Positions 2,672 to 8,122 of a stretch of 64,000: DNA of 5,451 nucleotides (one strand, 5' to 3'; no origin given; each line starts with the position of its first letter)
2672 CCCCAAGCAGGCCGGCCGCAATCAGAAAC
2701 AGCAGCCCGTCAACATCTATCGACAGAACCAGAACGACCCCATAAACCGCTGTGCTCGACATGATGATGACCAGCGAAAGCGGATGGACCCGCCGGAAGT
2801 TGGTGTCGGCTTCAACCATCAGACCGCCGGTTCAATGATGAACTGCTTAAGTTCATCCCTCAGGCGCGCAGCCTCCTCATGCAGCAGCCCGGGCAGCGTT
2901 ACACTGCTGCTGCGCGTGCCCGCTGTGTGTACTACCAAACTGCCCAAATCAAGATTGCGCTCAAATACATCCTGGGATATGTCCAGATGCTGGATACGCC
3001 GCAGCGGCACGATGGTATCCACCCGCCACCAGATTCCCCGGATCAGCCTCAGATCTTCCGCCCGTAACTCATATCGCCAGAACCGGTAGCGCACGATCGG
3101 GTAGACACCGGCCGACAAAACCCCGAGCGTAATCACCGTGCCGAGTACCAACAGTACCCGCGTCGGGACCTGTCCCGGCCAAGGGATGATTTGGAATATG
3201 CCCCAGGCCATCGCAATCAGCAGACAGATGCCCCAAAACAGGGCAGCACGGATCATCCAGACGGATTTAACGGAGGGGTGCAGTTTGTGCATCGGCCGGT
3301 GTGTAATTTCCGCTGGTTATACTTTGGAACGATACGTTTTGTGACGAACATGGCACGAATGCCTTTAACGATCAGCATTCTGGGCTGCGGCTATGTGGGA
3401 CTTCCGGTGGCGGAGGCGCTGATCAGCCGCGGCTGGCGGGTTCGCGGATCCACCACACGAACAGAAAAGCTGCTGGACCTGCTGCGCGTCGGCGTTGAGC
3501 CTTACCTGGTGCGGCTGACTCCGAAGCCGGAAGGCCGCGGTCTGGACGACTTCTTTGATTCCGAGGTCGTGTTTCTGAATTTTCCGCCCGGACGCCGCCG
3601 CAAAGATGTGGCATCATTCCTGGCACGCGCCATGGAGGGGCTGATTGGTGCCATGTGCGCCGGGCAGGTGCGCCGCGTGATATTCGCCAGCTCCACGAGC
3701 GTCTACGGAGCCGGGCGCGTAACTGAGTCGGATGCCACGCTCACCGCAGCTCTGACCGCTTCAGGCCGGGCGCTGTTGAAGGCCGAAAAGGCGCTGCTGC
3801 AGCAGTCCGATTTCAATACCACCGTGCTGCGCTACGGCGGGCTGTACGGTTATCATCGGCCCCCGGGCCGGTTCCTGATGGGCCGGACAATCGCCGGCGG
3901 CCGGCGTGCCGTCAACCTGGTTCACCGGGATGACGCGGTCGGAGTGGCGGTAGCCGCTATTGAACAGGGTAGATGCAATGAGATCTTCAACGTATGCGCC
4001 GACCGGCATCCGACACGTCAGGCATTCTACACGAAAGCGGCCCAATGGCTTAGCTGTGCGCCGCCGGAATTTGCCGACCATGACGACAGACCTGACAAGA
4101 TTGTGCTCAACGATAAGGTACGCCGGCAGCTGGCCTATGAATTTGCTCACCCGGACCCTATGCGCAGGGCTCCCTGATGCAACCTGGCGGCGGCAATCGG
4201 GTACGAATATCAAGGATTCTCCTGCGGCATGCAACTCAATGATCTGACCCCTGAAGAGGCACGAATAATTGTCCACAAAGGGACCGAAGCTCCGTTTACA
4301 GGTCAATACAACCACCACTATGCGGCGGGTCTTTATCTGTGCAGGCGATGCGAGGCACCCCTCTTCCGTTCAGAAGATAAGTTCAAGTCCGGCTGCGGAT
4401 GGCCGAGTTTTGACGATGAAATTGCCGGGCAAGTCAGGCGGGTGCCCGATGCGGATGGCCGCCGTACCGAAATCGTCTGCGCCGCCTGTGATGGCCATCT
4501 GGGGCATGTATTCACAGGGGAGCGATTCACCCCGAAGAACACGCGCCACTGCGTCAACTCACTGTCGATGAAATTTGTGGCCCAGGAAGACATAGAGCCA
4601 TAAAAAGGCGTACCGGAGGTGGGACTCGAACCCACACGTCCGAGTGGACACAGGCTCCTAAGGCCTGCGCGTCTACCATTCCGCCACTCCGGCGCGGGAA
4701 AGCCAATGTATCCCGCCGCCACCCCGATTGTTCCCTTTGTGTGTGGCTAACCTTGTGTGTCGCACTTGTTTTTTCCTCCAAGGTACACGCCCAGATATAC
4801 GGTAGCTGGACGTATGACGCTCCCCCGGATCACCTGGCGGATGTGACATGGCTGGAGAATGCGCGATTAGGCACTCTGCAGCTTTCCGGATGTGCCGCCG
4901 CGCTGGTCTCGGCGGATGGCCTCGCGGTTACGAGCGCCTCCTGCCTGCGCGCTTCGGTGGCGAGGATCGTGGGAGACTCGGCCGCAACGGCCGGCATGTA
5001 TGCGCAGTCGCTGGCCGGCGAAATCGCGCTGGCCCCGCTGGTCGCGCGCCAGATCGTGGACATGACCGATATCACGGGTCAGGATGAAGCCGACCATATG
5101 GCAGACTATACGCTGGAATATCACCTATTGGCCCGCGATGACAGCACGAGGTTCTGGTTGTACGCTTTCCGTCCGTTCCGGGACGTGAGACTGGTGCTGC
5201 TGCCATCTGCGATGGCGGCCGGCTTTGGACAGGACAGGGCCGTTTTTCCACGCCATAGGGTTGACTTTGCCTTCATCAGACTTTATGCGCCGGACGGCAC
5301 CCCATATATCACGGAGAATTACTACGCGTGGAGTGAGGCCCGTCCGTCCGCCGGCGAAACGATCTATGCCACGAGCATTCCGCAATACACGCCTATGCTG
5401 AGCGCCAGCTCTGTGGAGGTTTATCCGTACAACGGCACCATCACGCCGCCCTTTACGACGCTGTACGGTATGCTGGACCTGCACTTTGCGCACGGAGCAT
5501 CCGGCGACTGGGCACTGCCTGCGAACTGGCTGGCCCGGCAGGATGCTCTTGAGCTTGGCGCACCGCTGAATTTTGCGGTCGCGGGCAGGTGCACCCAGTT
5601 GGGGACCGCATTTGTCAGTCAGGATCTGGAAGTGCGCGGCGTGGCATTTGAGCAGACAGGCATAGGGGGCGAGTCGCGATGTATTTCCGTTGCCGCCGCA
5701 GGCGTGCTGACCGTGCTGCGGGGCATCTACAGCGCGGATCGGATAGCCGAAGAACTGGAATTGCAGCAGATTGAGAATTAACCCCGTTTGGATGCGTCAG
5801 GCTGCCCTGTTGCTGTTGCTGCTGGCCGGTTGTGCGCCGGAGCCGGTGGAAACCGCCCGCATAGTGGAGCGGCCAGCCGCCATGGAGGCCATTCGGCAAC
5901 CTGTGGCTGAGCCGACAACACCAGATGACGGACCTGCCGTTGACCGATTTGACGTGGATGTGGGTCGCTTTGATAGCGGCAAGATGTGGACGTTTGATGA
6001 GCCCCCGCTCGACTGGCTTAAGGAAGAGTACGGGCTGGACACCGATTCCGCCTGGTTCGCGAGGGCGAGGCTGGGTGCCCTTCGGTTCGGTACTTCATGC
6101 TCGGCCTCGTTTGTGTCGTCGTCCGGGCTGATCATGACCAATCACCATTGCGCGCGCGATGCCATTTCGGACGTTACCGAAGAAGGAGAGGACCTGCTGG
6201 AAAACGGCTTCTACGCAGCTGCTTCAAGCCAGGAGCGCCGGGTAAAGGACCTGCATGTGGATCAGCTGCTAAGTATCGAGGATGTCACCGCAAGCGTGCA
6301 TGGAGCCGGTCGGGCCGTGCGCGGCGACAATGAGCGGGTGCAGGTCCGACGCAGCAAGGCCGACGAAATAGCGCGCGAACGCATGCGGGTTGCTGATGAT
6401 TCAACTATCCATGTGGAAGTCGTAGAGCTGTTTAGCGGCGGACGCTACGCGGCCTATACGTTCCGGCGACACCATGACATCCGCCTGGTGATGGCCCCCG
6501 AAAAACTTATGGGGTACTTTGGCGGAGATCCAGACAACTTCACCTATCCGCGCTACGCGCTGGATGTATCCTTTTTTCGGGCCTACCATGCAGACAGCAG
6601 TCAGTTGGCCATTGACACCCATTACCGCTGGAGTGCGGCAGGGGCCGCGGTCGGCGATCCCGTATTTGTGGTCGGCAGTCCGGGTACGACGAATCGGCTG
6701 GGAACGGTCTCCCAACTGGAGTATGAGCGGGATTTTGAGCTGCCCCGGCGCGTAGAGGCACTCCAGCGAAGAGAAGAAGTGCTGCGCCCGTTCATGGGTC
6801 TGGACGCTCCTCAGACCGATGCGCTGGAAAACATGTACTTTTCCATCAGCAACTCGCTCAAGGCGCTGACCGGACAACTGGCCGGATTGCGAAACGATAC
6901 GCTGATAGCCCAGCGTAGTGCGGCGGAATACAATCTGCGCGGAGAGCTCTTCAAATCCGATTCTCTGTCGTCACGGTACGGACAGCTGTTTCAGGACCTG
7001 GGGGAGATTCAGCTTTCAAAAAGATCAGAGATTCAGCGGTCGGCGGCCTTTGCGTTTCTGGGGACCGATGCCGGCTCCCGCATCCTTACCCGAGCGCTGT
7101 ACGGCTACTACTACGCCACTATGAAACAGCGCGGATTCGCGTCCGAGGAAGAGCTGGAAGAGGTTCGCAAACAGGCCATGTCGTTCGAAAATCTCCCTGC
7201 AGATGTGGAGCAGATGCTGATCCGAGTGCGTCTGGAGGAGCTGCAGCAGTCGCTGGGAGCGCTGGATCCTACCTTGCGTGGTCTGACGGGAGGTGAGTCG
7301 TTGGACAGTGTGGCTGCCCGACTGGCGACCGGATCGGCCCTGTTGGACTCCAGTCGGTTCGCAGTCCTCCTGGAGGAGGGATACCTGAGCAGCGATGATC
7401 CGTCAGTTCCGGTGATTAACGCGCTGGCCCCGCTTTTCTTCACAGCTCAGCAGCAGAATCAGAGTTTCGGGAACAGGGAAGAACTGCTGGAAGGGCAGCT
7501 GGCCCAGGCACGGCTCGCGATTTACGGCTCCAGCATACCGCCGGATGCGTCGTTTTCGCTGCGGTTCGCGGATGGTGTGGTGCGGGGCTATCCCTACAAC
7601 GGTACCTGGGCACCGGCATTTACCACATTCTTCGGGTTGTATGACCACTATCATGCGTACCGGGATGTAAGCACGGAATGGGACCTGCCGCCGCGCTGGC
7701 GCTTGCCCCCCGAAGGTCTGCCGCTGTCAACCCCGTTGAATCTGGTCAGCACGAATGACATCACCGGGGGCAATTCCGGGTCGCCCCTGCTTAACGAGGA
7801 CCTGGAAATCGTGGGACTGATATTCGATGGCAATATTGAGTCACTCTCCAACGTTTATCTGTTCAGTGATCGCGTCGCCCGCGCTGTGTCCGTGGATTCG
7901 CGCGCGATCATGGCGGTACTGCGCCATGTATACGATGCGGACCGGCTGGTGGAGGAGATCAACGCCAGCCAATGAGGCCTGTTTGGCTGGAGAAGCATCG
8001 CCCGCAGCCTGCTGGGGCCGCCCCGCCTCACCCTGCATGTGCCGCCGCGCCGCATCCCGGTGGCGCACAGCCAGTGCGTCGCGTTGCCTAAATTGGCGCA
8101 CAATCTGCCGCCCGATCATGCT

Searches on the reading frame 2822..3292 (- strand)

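Call 46: search_protein_families(library=pfam, proteins=[window:2822-3292:-], max_evalue=0.0001)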
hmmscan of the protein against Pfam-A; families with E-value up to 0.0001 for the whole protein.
window:2822-3292:- (157 aa): 1 family
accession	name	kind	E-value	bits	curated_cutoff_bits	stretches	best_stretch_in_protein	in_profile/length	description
PF03703.20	bPH_2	-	6.2e-18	65.2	22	1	69-148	1-78/78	Bacterial PH domain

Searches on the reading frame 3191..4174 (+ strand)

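Call 45: search_protein_families(library=pfam, proteins=[window:3191-4174:+], max_evalue=0.0001)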
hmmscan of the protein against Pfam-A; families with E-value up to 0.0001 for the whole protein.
window:3191-4174:+ (328 aa): 2 families
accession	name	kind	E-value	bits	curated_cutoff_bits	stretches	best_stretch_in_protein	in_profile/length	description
PF01370.27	Epimerase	-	4.3e-09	36.6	20.9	1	65-268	5-239/240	NAD dependent epimerase/dehydratase family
PF13460.12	NAD_binding_10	-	2.6e-07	31.1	27.2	1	67-257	4-181/184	NAD(P)H-binding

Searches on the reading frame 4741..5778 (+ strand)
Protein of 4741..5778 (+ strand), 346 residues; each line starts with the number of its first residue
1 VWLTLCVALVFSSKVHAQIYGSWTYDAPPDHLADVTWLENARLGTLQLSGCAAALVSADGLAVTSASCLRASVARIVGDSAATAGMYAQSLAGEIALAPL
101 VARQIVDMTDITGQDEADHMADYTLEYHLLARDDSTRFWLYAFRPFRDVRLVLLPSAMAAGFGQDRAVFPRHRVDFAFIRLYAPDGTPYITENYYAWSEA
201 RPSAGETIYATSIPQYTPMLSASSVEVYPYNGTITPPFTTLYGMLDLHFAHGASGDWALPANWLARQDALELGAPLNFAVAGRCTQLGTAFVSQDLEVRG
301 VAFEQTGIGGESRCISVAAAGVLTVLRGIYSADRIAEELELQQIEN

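Call 45: search_protein_families(library=pfam, proteins=[window:4741-5778:+], max_evalue=0.0001)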
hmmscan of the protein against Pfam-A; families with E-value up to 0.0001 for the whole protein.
window:4741-5778:+ (346 aa): 1 family
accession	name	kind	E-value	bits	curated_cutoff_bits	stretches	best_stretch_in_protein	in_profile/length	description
PF10459.15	Peptidase_S46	-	2.6e-30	106.2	22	3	135-216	158-251/698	Peptidase S46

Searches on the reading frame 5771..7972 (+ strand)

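Call 45: search_protein_families(library=pfam, proteins=[window:5771-7972:+], max_evalue=0.0001)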
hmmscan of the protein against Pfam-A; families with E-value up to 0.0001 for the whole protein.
window:5771-7972:+ (734 aa): 3 families
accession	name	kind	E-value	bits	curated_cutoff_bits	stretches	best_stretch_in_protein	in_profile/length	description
PF10459.15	Peptidase_S46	-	7.4e-168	560.8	22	1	68-731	2-697/698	Peptidase S46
PF13365.12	Trypsin_2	-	1.2e-08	36.3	27.6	0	660-683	121-144/144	Trypsin-like peptidase domain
PF00089.32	Trypsin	-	7.9e-06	26.3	20.6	0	662-705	173-216/220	Trypsin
